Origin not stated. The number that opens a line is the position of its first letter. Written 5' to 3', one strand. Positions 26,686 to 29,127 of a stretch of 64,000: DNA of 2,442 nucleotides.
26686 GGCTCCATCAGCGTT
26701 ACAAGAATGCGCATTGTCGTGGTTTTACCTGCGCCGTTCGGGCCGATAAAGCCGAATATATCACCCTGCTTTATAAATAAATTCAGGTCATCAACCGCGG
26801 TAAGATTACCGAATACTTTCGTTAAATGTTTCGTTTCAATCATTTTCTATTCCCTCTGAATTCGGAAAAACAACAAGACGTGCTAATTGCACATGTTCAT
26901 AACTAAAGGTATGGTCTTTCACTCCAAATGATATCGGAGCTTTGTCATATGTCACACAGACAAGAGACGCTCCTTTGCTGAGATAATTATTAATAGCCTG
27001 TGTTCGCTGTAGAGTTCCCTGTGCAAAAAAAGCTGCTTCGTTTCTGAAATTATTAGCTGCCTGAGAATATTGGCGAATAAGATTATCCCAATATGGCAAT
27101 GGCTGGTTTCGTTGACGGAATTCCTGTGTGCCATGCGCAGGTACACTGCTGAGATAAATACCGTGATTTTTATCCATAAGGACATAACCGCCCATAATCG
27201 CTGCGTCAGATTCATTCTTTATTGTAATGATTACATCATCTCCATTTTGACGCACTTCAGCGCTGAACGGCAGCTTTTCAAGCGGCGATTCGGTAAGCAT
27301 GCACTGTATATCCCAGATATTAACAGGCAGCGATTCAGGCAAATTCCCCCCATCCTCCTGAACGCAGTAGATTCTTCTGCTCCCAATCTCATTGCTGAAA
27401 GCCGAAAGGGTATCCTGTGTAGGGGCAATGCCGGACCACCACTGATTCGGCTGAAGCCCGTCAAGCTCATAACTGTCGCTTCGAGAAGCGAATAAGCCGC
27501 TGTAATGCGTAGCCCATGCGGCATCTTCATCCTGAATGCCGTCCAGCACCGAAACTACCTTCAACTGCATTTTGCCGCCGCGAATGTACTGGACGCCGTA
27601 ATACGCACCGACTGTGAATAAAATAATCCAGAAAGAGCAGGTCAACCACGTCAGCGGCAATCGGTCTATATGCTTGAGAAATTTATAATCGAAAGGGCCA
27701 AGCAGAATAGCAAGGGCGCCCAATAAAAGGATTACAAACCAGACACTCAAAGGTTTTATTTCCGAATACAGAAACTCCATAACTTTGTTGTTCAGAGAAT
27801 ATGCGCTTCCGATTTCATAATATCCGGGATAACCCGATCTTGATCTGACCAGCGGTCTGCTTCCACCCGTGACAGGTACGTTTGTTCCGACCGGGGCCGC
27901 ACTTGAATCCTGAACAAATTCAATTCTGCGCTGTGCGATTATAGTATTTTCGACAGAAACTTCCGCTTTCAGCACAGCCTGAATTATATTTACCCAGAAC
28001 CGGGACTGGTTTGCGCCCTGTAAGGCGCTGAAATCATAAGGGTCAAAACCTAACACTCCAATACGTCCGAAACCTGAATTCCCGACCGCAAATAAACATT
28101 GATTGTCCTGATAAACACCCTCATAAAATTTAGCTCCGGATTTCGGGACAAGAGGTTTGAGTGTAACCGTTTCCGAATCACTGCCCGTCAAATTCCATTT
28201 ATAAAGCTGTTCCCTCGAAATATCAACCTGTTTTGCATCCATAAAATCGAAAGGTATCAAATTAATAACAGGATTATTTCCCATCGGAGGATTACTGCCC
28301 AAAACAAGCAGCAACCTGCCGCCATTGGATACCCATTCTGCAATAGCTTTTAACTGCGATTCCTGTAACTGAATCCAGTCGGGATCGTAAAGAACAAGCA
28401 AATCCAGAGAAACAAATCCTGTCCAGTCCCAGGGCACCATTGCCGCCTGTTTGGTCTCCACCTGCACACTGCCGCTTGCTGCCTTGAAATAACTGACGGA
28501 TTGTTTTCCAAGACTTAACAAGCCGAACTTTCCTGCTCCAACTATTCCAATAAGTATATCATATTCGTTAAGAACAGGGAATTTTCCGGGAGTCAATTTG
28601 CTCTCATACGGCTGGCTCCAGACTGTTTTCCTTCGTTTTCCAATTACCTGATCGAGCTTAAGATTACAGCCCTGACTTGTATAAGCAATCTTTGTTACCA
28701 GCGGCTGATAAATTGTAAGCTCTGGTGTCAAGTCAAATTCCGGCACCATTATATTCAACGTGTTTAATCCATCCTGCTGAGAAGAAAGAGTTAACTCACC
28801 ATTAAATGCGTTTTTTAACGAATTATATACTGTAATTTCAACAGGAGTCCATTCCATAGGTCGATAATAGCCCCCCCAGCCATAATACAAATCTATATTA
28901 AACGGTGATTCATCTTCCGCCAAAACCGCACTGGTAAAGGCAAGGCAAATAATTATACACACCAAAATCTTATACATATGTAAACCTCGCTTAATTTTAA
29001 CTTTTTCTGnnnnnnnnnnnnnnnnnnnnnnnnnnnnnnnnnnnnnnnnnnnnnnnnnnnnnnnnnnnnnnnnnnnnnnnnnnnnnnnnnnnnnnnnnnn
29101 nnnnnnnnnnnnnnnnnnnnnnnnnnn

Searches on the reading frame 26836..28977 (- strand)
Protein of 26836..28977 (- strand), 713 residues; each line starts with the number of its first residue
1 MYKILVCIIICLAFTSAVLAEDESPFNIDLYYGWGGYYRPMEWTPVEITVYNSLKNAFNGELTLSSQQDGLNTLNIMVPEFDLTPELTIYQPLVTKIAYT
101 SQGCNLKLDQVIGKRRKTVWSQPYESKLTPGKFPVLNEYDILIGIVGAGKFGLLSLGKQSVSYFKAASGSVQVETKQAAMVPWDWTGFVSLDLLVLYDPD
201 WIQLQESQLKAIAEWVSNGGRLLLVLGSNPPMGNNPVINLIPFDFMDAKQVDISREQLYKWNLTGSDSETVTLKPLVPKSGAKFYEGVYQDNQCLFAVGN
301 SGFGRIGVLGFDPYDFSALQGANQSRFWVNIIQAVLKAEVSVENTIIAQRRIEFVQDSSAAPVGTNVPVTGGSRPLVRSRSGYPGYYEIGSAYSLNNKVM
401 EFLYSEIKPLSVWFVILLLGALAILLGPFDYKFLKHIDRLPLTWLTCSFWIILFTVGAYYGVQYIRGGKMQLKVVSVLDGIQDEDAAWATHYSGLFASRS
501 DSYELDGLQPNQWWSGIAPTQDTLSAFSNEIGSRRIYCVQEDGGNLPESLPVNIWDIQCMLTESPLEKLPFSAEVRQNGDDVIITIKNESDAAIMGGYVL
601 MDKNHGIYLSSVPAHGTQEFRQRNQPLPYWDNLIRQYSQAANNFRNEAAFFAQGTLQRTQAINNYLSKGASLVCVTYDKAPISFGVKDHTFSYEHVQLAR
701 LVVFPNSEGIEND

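Call 4: search_protein_families(library=pfam, proteins=[window:26836-28977:-], max_evalue=0.01)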
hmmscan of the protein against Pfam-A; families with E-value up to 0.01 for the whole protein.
window:26836-28977:- (713 aa): 1 family
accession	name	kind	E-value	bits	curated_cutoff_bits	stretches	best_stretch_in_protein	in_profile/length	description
PF14258.12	DUF4350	-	0.0063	17.2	30.4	0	193-225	41-71/181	Domain of unknown function (DUF4350)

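Call 5: search_protein_families(library=ncbifam, proteins=[window:26836-28977:-], max_evalue=0.01)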
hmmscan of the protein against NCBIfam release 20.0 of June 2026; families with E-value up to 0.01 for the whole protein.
window:26836-28977:- (713 aa): 0 families

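Call 37: find_homologous_proteins(query=window:26836-28977:-, max_evalue=0.00001)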
Query window:26836-28977:- (713 aa): 477 proteins with E <= 0.00001 among 8000 candidates; the best 120 are listed.
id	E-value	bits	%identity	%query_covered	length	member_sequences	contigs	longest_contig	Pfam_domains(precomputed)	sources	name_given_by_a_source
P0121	0.0e+0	1648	100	100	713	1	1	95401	-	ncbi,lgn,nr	ncbi:MAG: hypothetical protein JW787_12660 [Sedimentisphaerales bacterium]|nr:hypothetical protein [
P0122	0.0e+0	1128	68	98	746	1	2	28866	-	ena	-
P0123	0.0e+0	1113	69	98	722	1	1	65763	-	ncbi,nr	ncbi:MAG: hypothetical protein JXA96_01565 [Sedimentisphaerales bacterium]|nr:hypothetical protein [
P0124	0.0e+0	1076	65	99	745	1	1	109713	-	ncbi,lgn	-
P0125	0.0e+0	1060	67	97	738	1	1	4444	-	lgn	-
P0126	0.0e+0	1059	65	96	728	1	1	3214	-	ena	-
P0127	0.0e+0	1058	66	98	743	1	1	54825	-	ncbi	-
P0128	0.0e+0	1040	64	98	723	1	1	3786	-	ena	-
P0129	0.0e+0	1039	65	99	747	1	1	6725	-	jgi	jgi:hypothetical protein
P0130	0.0e+0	1029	63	98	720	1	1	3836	-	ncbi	-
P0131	0.0e+0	1028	64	99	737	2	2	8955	-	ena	-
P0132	2.1e-295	1000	62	100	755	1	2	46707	-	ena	-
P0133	1.7e-294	997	62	100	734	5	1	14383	-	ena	-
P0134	1.8e-294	997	62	98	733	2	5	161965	-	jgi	jgi:hypothetical protein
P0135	7.5e-291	985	64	95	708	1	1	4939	-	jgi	jgi:hypothetical protein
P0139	2.1e-233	795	50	100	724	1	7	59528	-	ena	-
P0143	5.9e-232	790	51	99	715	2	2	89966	-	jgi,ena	-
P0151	1.2e-230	786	51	98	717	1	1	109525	-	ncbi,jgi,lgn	-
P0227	4.0e-219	748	49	97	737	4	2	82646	-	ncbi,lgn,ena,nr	ncbi:MAG: hypothetical protein KAY65_02910 [Planctomycetes bacterium]|nr:hypothetical protein [Planc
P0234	4.4e-217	741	49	99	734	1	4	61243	-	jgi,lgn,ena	-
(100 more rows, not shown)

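Call 49: find_encoding_contigs(protein=P0151, flank=10000, max_places=1)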
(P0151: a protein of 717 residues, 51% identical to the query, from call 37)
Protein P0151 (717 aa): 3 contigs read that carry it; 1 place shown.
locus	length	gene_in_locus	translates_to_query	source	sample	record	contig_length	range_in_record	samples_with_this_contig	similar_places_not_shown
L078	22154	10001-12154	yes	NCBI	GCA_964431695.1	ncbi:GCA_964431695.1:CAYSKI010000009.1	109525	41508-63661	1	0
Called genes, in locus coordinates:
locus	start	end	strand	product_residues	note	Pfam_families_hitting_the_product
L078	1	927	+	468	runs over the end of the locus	-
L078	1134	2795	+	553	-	-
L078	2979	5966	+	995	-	PF00092:VWA, PF13519:VWA_2, PF13768:VWA_3, PF07090:GATase1_like (weak)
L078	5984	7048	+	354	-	PF00493:MCM (faint), PF20030:bpMoxR, PF00004:AAA (weak), PF07726:AAA_3, PF07728:AAA_5, PF17863:AAA_lid_2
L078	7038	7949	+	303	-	PF01882:DUF58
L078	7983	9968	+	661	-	PF07584:BatA, PF13519:VWA_2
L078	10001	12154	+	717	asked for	-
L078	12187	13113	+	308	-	PF00005:ABC_tran, PF13304:AAA_21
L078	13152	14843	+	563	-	PF12679:ABC2_membrane_2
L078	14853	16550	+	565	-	PF12679:ABC2_membrane_2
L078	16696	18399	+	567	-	PF12679:ABC2_membrane_2 (weak)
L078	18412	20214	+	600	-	PF01061:ABC2_membrane (weak), PF12679:ABC2_membrane_2, PF12698:ABC2_membrane_3 (weak)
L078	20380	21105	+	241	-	PF00483:NTP_transferase, PF12804:NTP_transf_3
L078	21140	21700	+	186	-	PF00908:dTDP_sugar_isom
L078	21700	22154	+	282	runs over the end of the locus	PF01073:3Beta_HSD (faint), PF01370:Epimerase, PF04321:RmlD_sub_bind, PF16363:GDP_Man_Dehyd, PF07993:NAD_binding_4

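Call 50: find_encoding_contigs(protein=P0227, flank=10000, max_places=1)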
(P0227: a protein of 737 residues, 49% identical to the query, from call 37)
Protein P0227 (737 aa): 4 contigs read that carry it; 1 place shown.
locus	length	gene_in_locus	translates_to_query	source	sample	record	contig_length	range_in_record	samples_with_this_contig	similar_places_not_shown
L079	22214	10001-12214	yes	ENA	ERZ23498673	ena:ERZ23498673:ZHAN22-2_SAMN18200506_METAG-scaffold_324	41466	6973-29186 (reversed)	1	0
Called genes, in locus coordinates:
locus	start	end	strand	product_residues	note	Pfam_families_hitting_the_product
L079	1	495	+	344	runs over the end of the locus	PF13531:SBP_bac_11, PF01547:SBP_bac_1, PF13416:SBP_bac_8, PF13343:SBP_bac_6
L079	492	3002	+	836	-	PF00528:BPD_transp_1 (weak), PF24684:Vgb_lyase (weak), PF08450:SGL (faint), PF17170:DUF5128, PF01436:NHL (weak)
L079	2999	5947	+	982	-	PF00092:VWA, PF07090:GATase1_like (weak)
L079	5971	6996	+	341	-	PF20030:bpMoxR, PF00004:AAA (weak), PF07726:AAA_3, PF07728:AAA_5, PF17863:AAA_lid_2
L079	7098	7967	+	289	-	PF01882:DUF58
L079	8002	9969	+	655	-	PF07584:BatA, PF00092:VWA, PF13519:VWA_2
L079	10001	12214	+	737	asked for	-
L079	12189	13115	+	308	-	PF00005:ABC_tran, PF13304:AAA_21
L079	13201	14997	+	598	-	PF12679:ABC2_membrane_2 (weak)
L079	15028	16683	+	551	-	PF12679:ABC2_membrane_2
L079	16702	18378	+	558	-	PF12679:ABC2_membrane_2 (weak), PF12730:ABC2_membrane_4 (faint), PF12679:ABC2_membrane_2 (weak)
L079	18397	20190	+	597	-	PF12679:ABC2_membrane_2 (weak)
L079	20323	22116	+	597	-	PF12679:ABC2_membrane_2 (weak)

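Call 51: find_encoding_contigs(protein=P0234, flank=10000, max_places=1)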
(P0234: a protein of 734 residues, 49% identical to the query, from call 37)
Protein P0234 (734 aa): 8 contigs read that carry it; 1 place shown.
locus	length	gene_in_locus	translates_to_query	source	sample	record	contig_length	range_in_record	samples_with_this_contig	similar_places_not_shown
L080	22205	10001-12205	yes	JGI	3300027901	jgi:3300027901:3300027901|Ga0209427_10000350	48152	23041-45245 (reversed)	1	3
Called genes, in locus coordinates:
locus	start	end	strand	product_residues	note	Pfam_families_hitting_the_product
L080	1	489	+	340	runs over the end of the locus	PF01547:SBP_bac_1, PF13531:SBP_bac_11, PF13416:SBP_bac_8, PF13343:SBP_bac_6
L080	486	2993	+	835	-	PF00528:BPD_transp_1 (weak), PF08450:SGL (faint), PF01436:NHL (weak), PF17170:DUF5128 (weak), PF01436:NHL (weak)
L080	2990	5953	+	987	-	PF00092:VWA, PF07090:GATase1_like (weak)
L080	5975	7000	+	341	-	PF20030:bpMoxR, PF00004:AAA (weak), PF07726:AAA_3, PF07728:AAA_5, PF17863:AAA_lid_2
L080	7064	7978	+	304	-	PF01882:DUF58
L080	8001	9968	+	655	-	PF07584:BatA, PF00092:VWA, PF04056:Ssl1 (faint), PF13519:VWA_2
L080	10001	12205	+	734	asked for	-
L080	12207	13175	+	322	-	PF00005:ABC_tran, PF13304:AAA_21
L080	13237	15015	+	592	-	PF12679:ABC2_membrane_2 (weak), PF12698:ABC2_membrane_3 (faint), PF12679:ABC2_membrane_2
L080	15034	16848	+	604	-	PF12679:ABC2_membrane_2 (faint), PF12698:ABC2_membrane_3 (faint)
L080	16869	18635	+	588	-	PF12679:ABC2_membrane_2 (weak), PF12698:ABC2_membrane_3 (weak)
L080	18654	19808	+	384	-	PF00005:ABC_tran, PF17912:OB_MalK, PF08402:TOBE_2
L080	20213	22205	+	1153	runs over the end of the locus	PF08448:PAS_4, PF13426:PAS_9, PF08448:PAS_4, PF08448:PAS_4, PF08447:PAS_3, PF00989:PAS, PF13426:PAS_9, PF08447:PAS_3, +14 more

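Call 52: predict_structure(alignment_id=A3)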
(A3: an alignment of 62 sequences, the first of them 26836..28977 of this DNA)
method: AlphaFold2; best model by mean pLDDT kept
length: 713 residues; sequences in the alignment: 62
mean_pLDDT: 76.7   pTM: 0.80
mean pLDDT of the five models: 76.7, 76.4, 75.5, 61.7, 60.9
residues with pLDDT >= 90: 210; 70-90: 306; 50-70: 111; < 50: 86
segments of 3 or more residues with pLDDT < 50: 17-21, 98-101, 127-132, 361-383, 515-520, 528-556, 708-713
pLDDT, mean of each block of 10 residues (from residue 1): 83 57 74 79 76 83 69 61 74 55 77 87 64 72 89 90 85 89 86 93 90 93 90 86 91 91 87 91 81 88 94 91 92 79 68 82 38 35 55 68 65 68 73 78 76 72 57 89 88 68 64 51 54 42 46 49 85 92 95 94 91 97 86 70 76 84 89 92 72 88 71 30
secondary structure, 60 per line:
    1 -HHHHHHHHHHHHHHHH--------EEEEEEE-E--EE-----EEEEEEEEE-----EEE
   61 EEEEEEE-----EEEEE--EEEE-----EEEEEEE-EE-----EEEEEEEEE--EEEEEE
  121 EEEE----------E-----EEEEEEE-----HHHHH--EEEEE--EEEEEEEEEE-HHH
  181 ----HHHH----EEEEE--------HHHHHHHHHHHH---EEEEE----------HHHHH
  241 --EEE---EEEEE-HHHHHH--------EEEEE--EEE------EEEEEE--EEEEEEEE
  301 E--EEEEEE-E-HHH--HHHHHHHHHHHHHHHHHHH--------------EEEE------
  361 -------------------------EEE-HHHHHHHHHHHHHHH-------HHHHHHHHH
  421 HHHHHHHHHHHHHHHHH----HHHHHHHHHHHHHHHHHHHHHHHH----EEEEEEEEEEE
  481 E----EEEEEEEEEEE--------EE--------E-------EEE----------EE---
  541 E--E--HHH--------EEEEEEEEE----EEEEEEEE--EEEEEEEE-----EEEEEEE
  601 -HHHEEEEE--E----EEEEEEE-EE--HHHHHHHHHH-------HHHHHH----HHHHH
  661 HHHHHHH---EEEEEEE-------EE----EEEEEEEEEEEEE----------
elements in order (helices of 4 or more, strands of 3 or more residues): H2-17 E26-32 E44-52 E58-67 E73-77 E80-83 E89-95 E104-112 E115-124 E141-147 H153-157 E160-164 E167-176 H185-188 E193-197 H206-217 E221-225 H236-240 E243-245 E249-253 H255-260 E269-273 E276-278 E285-290 E293-301 E304-309 H318-336 E351-354 E386-388 H390-404 H412-437 H442-465 E470-481 E486-496 E523-525 E558-566 E571-578 E581-588 E594-600 E605-609 E617-623 H629-638 H646-651 H656-667 E671-677 E691-703

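Call 55: fold_search(model_id=the predicted structure, library=pdb)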
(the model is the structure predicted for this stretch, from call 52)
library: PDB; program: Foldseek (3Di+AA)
matches with E <= 10: 1940; with E <= 0.001: 19
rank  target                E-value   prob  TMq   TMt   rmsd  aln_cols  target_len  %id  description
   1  5nzu_MODEL_1_D        1.1e-07  1.00  0.17  0.27  25.0       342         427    9  The structure of the COPI coat linkage II (released 2017-06-28)
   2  5fjw_A                3.2e-07  1.00  0.16  0.37  10.7       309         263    9  Yeast delta-COP-I mu-homology domain complexed with Dsl1 WxWx(MSE) peptide (released 2015-11-11)
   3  5fjz_B                1.4e-06  1.00  0.16  0.37  11.1       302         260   10  Yeast delta-COP-I mu-homology domain complexed with Dsl1 WxWxV peptide (released 2015-11-11)
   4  5axg_A                2.6e-05  1.00  0.13  0.15   9.4       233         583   10  Crystal structure of thermophilic dextranase from Thermoanaerobacter pseudethanolicus (released 2015-11-11)
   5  9u9j_M                6.0e-05  1.00  0.17  0.29  10.2       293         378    8  M4-CTD-docked AP-4 core in apo form (released 2026-03-04)
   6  5axh_A                6.7e-05  1.00  0.12  0.14   9.8       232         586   10  Crystal structure of thermophilic dextranase from Thermoanaerobacter pseudethanolicus, D312G mutant in complex with is (released 2015-11-11)
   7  5axg_B                7.1e-05  1.00  0.13  0.15   9.3       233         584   10  Crystal structure of thermophilic dextranase from Thermoanaerobacter pseudethanolicus (released 2015-11-11)
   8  5axh_B                1.2e-04  1.00  0.12  0.14   9.9       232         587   10  Crystal structure of thermophilic dextranase from Thermoanaerobacter pseudethanolicus, D312G mutant in complex with is (released 2015-11-11)
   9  5x7g                  1.3e-04  0.99  0.12  0.12  10.3       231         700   11  Crystal Structure of Paenibacillus sp. 598K cycloisomaltooligosaccharide glucanotransferase (released 2017-04-26)
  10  7cwd                  1.7e-04  0.63  0.16  0.14  27.8       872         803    8  Crystal structure of beta-galactosidase II from Bacillus circulans in complex with beta-D-galactopyranosyl disaccharide (released 2020-12-09)
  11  3l81_A                1.9e-04  1.00  0.17  0.39   9.8       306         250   10  Crystal structure of adaptor protein complex 4 (AP-4) mu4 subunit C-terminal domain, in complex with a sorting peptide (released 2010-06-02)
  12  9a3v_A                3.0e-04  0.21  0.11  0.11  31.1       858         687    7  Predicted model of tissue transglutaminase 2 (TG2) in complex with plasma fibronectin type III modules 14 and 15 (FNII (released 2024-02-02)
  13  7vkz_A                4.4e-04  1.00  0.18  0.19   5.7       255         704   14  The complex structure of beta-1,2-glucosyltransferase from Ignavibacterium album with 1-Deoxynojirimycin (released 2022-03-09)
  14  7uzs                  4.4e-04  0.21  0.10  0.11  32.4       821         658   10  Protein 4.2 (local refinement from consensus reconstruction of ankyrin complex classes) (released 2022-07-20)
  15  4ypj_A                5.1e-04  0.98  0.10  0.09  14.4       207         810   12  X-ray Structure of The Mutant of Glycoside Hydrolase (released 2015-04-29)
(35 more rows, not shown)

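Call 59: find_encoding_contigs(protein=P0134, flank=10000, max_places=1)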
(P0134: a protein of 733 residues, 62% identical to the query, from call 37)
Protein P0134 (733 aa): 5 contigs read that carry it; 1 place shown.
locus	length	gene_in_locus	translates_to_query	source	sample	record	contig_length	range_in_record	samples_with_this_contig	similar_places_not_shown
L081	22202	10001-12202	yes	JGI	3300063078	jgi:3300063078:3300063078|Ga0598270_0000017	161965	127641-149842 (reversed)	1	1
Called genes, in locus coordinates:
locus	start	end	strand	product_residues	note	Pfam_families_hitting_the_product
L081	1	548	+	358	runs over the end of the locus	PF13531:SBP_bac_11, PF01547:SBP_bac_1, PF13416:SBP_bac_8, PF13343:SBP_bac_6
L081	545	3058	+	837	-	PF25021:TEN_NHL (faint), PF08450:SGL (weak), PF17170:DUF5128, PF01436:NHL (weak)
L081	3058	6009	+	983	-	PF13519:VWA_2 (faint), PF00092:VWA, PF07090:GATase1_like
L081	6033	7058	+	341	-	PF20030:bpMoxR, PF00004:AAA (weak), PF07726:AAA_3, PF07728:AAA_5, PF17863:AAA_lid_2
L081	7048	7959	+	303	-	PF01882:DUF58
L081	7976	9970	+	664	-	PF07584:BatA, PF13519:VWA_2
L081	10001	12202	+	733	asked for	-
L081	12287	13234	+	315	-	PF00005:ABC_tran, PF13304:AAA_21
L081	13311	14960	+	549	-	PF12679:ABC2_membrane_2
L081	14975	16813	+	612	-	PF12679:ABC2_membrane_2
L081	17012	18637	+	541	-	PF12679:ABC2_membrane_2 (weak)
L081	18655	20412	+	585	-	PF12679:ABC2_membrane_2 (faint)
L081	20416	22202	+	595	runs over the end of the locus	PF12679:ABC2_membrane_2 (weak), PF12730:ABC2_membrane_4 (faint), PF12679:ABC2_membrane_2 (weak), PF12698:ABC2_membrane_3 (weak)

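Call 60: find_encoding_contigs(protein=P0143, flank=10000, max_places=1)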
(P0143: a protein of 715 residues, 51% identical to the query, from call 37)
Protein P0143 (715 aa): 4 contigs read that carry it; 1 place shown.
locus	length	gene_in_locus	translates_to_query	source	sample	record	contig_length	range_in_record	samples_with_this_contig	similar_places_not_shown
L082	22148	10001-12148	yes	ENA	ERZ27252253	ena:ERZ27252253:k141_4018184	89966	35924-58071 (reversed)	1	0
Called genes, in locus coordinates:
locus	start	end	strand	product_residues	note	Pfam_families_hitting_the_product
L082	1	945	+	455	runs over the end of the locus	-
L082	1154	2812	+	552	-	-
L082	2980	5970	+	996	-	PF00092:VWA, PF13519:VWA_2, PF13768:VWA_3, PF07090:GATase1_like (weak)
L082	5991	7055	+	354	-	PF00493:MCM (faint), PF20030:bpMoxR, PF00004:AAA (weak), PF07726:AAA_3, PF07728:AAA_5, PF17863:AAA_lid_2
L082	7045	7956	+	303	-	PF01882:DUF58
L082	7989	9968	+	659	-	PF07584:BatA, PF00092:VWA (weak), PF13519:VWA_2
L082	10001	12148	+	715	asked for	-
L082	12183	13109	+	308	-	PF00005:ABC_tran, PF13304:AAA_21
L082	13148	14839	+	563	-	PF12679:ABC2_membrane_2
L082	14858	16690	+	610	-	PF12679:ABC2_membrane_2 (weak)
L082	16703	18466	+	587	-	PF12679:ABC2_membrane_2, PF12730:ABC2_membrane_4 (faint), PF01061:ABC2_membrane (weak), PF12698:ABC2_membrane_3, PF12679:ABC2_membrane_2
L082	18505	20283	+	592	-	PF12679:ABC2_membrane_2 (weak), PF12698:ABC2_membrane_3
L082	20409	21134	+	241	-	PF00483:NTP_transferase, PF12804:NTP_transf_3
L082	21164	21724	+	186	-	PF00908:dTDP_sugar_isom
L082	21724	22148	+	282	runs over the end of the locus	PF01370:Epimerase, PF02719:Polysacc_synt_2 (faint), PF04321:RmlD_sub_bind, PF16363:GDP_Man_Dehyd, PF01073:3Beta_HSD (weak), PF07993:NAD_binding_4 (weak)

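Call 61: find_encoding_contigs(protein=P0139, flank=10000, max_places=1)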
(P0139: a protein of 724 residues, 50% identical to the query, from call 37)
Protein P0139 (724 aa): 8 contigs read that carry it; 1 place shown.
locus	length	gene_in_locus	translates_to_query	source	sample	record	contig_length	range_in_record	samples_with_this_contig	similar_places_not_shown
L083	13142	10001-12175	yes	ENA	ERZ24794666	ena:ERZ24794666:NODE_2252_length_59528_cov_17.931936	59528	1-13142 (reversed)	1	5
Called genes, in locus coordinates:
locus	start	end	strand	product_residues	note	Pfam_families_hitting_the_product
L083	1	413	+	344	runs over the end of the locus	PF01547:SBP_bac_1, PF13531:SBP_bac_11, PF13416:SBP_bac_8, PF13343:SBP_bac_6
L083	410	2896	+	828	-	PF08450:SGL (faint), PF25021:TEN_NHL (faint), PF01436:NHL (weak), PF17170:DUF5128, PF01436:NHL (weak)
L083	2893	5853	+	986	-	PF13519:VWA_2 (faint), PF07090:GATase1_like (weak), PF00092:VWA, PF07090:GATase1_like (weak)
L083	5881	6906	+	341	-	PF20030:bpMoxR, PF00004:AAA (weak), PF07726:AAA_3, PF07728:AAA_5, PF17863:AAA_lid_2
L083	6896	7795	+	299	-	PF01882:DUF58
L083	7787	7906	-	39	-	-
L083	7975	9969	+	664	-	PF07584:BatA, PF13519:VWA_2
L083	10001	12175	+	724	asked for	-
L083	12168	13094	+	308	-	PF00005:ABC_tran, PF13304:AAA_21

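Call 67: search_protein_families(library=pfam, alignment_id=A3, max_evalue=0.05)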
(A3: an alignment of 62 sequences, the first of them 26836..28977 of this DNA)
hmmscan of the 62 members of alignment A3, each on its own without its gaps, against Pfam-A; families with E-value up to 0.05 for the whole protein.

A. member 1, window:26836-28977:- (713 aa): 1 family
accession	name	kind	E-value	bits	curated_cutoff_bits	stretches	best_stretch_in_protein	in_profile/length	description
PF14258.12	DUF4350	-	0.0063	17.2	30.4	1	193-225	41-71/181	Domain of unknown function (DUF4350)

B. families by the number of members that match (of 62 scanned): 9 families
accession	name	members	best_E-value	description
PF14258.12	DUF4350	26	0.0006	Domain of unknown function (DUF4350)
PF09822.16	ABC_transp_aux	11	0.0028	ABC-type uncharacterized transport system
PF09960.14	DUF2194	3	0.03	Uncharacterised protein conserved in bacteria (DUF2194)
PF19545.4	DUF6069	1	0.018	Family of unknown function (DUF6069)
PF08464.15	Gemini_AC4_5_2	1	0.018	Geminivirus AC4/5 conserved region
PF07090.17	GATase1_like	1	0.025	Putative glutamine amidotransferase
PF21544.3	PorZ_N_b_propeller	1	0.027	TSS9, PorZ, N-terminal beta-propeller domain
PF00892.27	EamA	1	0.043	EamA-like transporter family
PF16889.11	Hepar_II_III_N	1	0.044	Heparinase II/III N-terminus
